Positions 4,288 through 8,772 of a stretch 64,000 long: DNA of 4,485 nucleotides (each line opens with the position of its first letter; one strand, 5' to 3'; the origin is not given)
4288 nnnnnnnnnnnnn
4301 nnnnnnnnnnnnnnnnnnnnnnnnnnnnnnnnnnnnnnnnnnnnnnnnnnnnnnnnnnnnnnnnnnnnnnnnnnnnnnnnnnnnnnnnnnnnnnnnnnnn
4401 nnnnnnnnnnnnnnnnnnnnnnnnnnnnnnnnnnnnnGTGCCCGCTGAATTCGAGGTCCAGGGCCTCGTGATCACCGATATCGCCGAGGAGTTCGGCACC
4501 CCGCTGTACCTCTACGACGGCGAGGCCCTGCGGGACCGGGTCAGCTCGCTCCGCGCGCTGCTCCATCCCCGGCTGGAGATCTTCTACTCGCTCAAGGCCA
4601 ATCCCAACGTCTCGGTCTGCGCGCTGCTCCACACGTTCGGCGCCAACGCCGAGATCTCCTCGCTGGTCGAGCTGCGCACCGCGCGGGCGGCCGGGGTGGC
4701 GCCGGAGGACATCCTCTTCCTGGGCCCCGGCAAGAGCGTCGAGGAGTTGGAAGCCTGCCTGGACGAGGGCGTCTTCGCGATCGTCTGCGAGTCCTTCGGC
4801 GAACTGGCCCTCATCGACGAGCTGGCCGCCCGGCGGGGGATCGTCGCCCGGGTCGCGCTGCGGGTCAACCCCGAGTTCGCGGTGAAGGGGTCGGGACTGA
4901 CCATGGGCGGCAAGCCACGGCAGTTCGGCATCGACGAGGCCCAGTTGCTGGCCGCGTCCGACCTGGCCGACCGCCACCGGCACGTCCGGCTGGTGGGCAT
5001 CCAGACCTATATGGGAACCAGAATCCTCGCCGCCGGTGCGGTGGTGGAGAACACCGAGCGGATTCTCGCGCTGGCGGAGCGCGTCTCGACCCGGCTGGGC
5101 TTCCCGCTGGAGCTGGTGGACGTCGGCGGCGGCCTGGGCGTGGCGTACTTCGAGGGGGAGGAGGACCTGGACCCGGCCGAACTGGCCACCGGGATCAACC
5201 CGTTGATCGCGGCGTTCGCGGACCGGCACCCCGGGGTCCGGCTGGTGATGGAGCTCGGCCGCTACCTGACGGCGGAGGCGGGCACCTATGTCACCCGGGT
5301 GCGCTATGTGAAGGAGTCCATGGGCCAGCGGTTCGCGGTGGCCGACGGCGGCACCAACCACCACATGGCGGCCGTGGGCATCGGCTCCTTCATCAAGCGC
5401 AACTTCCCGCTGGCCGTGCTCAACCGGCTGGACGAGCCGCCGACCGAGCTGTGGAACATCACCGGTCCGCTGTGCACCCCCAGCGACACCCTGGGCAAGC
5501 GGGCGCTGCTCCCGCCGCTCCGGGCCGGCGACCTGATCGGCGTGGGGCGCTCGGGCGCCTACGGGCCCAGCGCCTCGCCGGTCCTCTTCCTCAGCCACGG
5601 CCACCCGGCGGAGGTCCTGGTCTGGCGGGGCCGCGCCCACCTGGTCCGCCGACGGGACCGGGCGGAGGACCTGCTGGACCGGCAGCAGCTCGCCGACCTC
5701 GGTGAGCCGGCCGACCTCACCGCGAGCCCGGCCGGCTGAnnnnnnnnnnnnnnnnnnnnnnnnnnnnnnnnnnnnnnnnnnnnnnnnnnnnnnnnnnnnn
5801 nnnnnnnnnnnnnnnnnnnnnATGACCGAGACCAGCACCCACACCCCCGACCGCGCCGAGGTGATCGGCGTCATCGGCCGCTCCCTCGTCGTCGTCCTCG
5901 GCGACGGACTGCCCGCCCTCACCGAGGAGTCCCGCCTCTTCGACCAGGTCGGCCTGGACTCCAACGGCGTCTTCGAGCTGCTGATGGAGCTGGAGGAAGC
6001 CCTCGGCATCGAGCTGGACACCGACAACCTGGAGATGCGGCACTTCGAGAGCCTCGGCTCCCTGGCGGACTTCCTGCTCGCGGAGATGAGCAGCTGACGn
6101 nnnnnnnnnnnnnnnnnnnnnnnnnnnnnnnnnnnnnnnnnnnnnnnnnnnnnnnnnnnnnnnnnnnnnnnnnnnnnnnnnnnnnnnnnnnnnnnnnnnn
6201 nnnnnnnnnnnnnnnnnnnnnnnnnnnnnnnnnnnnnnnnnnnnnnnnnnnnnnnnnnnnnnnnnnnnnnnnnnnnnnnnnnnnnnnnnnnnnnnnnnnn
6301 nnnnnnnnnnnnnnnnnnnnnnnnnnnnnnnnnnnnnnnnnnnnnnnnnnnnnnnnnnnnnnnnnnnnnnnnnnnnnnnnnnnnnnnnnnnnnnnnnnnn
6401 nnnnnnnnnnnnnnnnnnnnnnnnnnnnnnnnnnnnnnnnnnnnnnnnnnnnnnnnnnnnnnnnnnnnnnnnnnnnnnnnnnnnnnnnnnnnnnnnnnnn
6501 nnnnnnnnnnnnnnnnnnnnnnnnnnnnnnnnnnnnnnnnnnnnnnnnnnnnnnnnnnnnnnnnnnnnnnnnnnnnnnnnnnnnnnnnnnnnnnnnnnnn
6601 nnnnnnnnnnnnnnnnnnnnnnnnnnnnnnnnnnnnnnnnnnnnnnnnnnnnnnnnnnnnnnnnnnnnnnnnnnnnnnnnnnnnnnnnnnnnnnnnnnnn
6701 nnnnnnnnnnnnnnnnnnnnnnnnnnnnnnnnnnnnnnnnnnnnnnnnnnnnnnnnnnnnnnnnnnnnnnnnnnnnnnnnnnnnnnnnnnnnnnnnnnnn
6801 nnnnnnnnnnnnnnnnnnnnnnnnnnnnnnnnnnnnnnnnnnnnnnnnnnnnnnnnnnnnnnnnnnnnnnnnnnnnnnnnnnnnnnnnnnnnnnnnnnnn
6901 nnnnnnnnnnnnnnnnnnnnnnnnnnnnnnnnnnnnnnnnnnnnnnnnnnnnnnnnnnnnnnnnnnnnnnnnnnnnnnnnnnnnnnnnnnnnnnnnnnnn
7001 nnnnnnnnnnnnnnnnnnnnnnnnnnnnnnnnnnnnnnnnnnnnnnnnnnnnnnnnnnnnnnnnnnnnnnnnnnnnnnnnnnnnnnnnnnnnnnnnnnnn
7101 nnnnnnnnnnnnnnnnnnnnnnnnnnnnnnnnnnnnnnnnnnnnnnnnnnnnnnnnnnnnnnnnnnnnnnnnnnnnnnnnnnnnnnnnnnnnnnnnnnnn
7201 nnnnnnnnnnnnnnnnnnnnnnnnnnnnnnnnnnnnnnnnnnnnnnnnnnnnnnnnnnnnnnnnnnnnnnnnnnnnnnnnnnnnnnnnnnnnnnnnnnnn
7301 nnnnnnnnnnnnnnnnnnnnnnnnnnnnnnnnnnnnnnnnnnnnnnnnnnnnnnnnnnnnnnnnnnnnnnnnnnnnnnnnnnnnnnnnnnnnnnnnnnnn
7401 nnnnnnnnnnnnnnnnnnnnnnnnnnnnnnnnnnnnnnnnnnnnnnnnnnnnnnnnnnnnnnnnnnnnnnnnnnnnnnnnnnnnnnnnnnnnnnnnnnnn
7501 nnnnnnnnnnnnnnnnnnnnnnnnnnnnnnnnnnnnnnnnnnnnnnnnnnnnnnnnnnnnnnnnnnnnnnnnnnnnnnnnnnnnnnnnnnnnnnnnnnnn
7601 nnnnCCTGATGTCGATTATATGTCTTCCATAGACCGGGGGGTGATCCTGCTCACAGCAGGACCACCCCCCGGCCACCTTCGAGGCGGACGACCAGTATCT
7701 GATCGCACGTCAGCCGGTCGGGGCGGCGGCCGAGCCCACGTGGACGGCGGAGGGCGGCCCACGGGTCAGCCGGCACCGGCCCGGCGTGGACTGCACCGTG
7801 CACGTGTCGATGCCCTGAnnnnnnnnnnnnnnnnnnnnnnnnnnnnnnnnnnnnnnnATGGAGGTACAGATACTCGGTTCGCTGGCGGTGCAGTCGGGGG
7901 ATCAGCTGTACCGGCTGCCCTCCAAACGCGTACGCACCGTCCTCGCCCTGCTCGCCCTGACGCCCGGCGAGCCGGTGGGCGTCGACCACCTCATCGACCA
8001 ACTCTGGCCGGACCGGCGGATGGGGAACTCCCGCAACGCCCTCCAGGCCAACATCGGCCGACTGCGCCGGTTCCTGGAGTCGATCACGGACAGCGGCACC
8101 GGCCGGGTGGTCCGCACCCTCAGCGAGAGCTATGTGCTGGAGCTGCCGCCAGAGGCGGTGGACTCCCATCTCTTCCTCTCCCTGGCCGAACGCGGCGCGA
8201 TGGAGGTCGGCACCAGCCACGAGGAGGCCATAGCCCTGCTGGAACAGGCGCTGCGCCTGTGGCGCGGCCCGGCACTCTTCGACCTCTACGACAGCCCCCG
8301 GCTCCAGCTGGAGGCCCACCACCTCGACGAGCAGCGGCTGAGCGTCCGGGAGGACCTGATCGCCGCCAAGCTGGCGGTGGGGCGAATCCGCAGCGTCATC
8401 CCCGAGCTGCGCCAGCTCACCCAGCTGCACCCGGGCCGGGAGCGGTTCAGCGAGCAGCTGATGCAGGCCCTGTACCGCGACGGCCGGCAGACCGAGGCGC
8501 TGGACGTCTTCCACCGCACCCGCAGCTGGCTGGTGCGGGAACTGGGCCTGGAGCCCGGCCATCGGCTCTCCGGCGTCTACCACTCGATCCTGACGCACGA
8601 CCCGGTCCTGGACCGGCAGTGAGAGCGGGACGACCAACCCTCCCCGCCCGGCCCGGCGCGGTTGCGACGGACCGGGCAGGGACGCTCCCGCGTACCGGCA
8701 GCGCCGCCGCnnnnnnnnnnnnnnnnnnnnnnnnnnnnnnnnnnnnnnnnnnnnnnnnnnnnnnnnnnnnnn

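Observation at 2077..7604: BtrI/BtrJ/BtrK-like cassette (carrier protein + ATP-grasp ligase + DAP-decarboxylase-family PLP enzyme) flanked by KASIII-like proteins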

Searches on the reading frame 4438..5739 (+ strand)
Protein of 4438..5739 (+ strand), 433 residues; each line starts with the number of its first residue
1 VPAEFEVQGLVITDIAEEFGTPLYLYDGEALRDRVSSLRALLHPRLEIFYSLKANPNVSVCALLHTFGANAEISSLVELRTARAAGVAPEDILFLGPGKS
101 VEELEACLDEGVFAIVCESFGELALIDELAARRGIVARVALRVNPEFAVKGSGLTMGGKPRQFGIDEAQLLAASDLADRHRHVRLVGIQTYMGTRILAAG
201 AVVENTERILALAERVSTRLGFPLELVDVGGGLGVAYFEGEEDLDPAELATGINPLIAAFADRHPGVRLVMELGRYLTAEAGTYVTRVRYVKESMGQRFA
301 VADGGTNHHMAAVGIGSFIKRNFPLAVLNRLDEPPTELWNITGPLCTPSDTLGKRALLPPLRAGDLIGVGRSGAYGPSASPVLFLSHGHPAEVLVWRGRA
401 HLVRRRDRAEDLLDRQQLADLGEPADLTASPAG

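Call 7: search_protein_families(library=pfam, proteins=[window:4438-5739:+], max_evalue=0.01)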
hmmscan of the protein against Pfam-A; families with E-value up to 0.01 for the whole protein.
window:4438-5739:+ (433 aa): 3 families
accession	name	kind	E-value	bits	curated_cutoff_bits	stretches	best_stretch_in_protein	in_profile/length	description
PF02784.22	Orn_Arg_deC_N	-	4.8e-44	151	23.4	1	33-279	6-247/247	Pyridoxal-dependent decarboxylase, pyridoxal binding domain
PF00278.28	Orn_DAP_Arg_deC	-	5.6e-17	62.2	23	1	27-372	5-94/95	Pyridoxal-dependent decarboxylase, C-terminal sheet domain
PF01168.26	Ala_racemase_N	-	1.4e-06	28.7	24.1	1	27-217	2-182/220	Alanine racemase, N-terminal domain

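Call 8: search_protein_families(library=ncbifam, proteins=[window:4438-5739:+], max_evalue=0.01)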
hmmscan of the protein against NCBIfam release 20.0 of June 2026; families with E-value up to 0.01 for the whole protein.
window:4438-5739:+ (433 aa): 8 families
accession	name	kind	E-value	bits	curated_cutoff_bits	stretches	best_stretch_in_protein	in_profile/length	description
TIGR03099.1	dCO2ase_PEP1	hypoth_equivalog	2.7e-114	382.3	478.45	1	4-395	7-398/398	pyridoxal-dependent decarboxylase, exosortase A system-associated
TIGR01048.1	lysA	equivalog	4e-89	299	297.9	1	4-415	8-415/417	diaminopimelate decarboxylase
NF006515.0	PRK08961.1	equivalog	1.1e-43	149.4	802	1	18-380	500-845/861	bifunctional aspartate kinase/diaminopimelate decarboxylase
NF052544.1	OrLyDeCDokD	equivalog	1.6e-30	106.1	700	1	7-414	28-457/461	ornithine/lysine decarboxylase DokD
NF041039.1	FslC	exception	1.1e-19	70.6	500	1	12-397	19-405/418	rhizoferrin biosystnesis N-citrylornithine decarboxylase FslC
NF003763.0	PRK05354.1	equivalog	1.7e-10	40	369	1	114-294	174-362/636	biosynthetic arginine decarboxylase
TIGR01273.1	speA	equivalog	2.3e-10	39.6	624.1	1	114-294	166-354/624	arginine decarboxylase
TIGR01047.1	nspC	equivalog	7.8e-07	27.9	409.05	1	21-367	3-332/380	carboxynorspermidine decarboxylase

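Call 19: search_solved_structures(query=window:4438-5739:+, max_evalue=1e-20)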
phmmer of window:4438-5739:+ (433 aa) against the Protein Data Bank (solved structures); distinct sequences matched with E-value up to 1e-20: 19.
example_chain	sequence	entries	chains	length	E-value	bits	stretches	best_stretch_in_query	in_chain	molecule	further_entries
7ru7_A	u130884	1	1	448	2.5e-91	309.9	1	11-416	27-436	L-glutamyl-[BtrI acyl-carrier protein] decarboxylase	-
2j66_A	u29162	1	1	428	2.6e-91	309.9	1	11-416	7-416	BTRK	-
2p3e_A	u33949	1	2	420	1.4e-53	185.5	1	4-411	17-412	Diaminopimelate decarboxylase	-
3c5q_A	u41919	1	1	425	2.8e-50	174.7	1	17-413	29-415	Diaminopimelate decarboxylase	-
2qgh_A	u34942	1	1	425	4.7e-50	173.9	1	17-413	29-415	Diaminopimelate decarboxylase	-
4xg1_A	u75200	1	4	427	6.3e-47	163.6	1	6-414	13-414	Diaminopimelate decarboxylase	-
3n2b_A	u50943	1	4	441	1.9e-46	162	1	10-412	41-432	Diaminopimelate decarboxylase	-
1twi_A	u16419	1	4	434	4.9e-43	150.8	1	5-415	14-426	Diaminopimelate decarboxylase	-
1tuf_A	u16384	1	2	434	4.9e-43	150.8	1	5-415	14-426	Diaminopimelate decarboxylase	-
3vab_A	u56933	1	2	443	3.1e-40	141.6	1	8-417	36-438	Diaminopimelate decarboxylase 1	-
1knw_A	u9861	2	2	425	7.1e-39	137.1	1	15-416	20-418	Diaminopimelate decarboxylase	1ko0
2yxx_A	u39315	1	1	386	1.2e-38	136.3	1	12-412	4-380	Diaminopimelate decarboxylase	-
5x7m_A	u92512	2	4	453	1.4e-36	129.6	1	7-418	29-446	Diaminopimelate decarboxylase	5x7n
1hkv_A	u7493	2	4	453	2.6e-35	125.4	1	7-414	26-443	DIAMINOPIMELATE DECARBOXYLASE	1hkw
2o0t_A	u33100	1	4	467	3.2e-35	125.1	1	7-415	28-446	Diaminopimelate decarboxylase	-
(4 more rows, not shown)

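Call 58: search_solved_structures(query=window:4438-5739:+, max_evalue=1e-80, show_alignments=1)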
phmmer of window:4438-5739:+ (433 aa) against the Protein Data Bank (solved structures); distinct sequences matched with E-value up to 1e-80: 2.
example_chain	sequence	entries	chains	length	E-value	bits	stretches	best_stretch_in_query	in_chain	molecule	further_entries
7ru7_A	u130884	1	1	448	2.5e-91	309.9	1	11-416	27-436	L-glutamyl-[BtrI acyl-carrier protein] decarboxylase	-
2j66_A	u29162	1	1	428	2.6e-91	309.9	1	11-416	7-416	BTRK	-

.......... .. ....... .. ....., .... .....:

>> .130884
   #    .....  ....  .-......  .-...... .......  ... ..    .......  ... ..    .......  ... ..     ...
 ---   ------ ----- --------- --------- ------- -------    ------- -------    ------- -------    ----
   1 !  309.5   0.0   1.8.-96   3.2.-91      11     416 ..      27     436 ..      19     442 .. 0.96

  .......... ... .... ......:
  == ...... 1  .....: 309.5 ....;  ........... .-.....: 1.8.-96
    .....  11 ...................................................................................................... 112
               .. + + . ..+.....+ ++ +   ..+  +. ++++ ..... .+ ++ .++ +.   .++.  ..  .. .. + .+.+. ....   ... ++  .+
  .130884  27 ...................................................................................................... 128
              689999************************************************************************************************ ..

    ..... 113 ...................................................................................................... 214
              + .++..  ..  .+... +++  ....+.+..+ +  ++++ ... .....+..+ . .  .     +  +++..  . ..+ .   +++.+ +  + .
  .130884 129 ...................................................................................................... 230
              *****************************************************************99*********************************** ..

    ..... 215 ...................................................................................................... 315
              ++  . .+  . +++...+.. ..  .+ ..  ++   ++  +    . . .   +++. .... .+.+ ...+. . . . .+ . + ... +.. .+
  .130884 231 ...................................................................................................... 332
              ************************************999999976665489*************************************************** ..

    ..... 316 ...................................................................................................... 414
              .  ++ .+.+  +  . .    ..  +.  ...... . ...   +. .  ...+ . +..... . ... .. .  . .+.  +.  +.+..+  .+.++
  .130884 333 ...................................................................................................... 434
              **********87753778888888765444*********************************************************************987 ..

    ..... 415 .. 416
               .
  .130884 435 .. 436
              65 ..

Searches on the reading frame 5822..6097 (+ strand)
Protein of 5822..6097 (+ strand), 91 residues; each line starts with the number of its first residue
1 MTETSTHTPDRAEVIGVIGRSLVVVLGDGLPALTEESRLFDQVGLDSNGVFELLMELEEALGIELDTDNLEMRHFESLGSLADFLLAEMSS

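Call 7: search_protein_families(library=pfam, proteins=[window:5822-6097:+], max_evalue=0.01)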
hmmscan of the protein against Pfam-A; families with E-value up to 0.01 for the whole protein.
window:5822-6097:+ (91 aa): 1 family
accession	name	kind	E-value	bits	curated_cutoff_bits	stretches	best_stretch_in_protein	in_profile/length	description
PF00550.31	PP-binding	-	2e-07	31.6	20.8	1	25-85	10-67/67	Phosphopantetheine attachment site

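Call 8: search_protein_families(library=ncbifam, proteins=[window:5822-6097:+], max_evalue=0.01)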
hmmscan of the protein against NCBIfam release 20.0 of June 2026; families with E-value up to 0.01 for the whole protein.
window:5822-6097:+ (91 aa): 12 families
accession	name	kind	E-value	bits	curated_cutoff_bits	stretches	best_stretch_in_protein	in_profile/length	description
NF058660.1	cispen_ACP_AmcB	equivalog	1.4e-08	34.8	80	1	33-85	23-75/80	cispentacin biosynthesis acyl carrier protein AmcB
NF005798.0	PRK07639.1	equivalog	2.1e-07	31.3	100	1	31-85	24-78/91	petrobactin biosynthesis protein AsbD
NF002148.0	PRK00982.1-2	subfamily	1e-05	25.3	71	1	32-71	23-62/79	acyl carrier protein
NF002150.0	PRK00982.1-4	subfamily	1.9e-05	24.8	66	1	32-84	24-74/80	acyl carrier protein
NF004533.0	PRK05883.1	equivalog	6.8e-05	22.6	72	1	30-87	40-95/100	acyl carrier protein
NF006617.0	PRK09184.1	subfamily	7.6e-05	22.7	70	1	33-88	36-93/96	phosphopantetheine-binding protein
TIGR00517.1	acyl_carrier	equivalog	7.7e-05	22.5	70.45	1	33-69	23-59/77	acyl carrier protein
NF002151.0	PRK00982.1-5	equivalog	0.00013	22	92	1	31-71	21-61/78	acyl carrier protein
NF005480.0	PRK07081.1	equivalog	0.00018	21.4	72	1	34-84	23-72/83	acyl carrier protein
NF003464.0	PRK05087.1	equivalog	0.00085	19.3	68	1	36-70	25-59/78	D-alanine--poly(phosphoribitol) ligase subunit DltC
NF009104.0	PRK12449.1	equivalog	0.0027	17.6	70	1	32-87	24-77/80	acyl carrier protein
NF002149.0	PRK00982.1-3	equivalog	0.0029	17.5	106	1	33-69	23-59/78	acyl carrier protein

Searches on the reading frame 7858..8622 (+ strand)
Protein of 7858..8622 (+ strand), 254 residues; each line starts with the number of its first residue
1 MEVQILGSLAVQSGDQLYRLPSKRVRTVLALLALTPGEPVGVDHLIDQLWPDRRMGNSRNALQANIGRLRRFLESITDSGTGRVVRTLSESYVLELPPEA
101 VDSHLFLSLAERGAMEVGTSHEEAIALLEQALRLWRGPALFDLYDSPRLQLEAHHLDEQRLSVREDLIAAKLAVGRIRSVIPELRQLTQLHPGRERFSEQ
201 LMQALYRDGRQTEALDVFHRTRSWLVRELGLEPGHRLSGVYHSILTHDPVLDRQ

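Call 7: search_protein_families(library=pfam, proteins=[window:7858-8622:+], max_evalue=0.01)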
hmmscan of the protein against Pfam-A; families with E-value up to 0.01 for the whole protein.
window:7858-8622:+ (254 aa): 5 families
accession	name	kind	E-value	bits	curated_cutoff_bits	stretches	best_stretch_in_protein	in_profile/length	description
PF03704.23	BTAD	-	8.7e-43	146.6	22.1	1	101-245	1-146/146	Bacterial transcriptional activator domain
PF00486.34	Trans_reg_C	-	1.3e-08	35.2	26.2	1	23-79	8-63/77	Transcriptional regulatory protein, C terminal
PF13428.12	TPR_14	-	6.2e-05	23.7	23.5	0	165-203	5-43/44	Tetratricopeptide repeat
PF14559.12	TPR_19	-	0.0071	17.1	25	0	172-220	2-50/68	Tetratricopeptide repeat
PF13432.12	TPR_16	-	0.0072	17.2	32.7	0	171-218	7-54/65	Tetratricopeptide repeat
